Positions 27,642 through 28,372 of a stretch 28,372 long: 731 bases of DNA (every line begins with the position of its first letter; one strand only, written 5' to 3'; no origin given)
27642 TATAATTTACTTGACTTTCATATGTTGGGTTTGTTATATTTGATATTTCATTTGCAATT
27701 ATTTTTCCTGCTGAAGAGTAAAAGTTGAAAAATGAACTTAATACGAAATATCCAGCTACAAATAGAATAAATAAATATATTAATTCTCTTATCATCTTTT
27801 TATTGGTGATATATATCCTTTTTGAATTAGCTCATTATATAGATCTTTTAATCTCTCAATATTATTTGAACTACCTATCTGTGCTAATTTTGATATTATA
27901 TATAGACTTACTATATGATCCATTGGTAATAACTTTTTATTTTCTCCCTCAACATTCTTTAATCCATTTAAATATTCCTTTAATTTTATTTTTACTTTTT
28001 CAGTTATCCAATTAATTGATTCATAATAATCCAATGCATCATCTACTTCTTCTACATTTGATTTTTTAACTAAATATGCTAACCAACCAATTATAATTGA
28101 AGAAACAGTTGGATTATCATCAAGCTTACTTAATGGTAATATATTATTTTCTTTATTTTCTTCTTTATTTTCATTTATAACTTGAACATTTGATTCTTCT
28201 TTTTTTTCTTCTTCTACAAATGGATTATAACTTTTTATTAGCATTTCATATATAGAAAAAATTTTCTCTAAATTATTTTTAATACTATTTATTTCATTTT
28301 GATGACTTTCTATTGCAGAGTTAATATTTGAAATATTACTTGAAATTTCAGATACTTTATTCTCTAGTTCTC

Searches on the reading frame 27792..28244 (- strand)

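Call 18: search_protein_families(library=pfam, proteins=[window:27792-28244:-], max_evalue=0.001)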
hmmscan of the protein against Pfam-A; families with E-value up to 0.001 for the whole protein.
window:27792-28244:- (150 aa): 1 family
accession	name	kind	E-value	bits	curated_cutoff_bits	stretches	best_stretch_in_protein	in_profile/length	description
PF04659.18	Arch_fla_DE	-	9e-20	70.9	21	1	38-121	6-95/96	Archaeal flagella protein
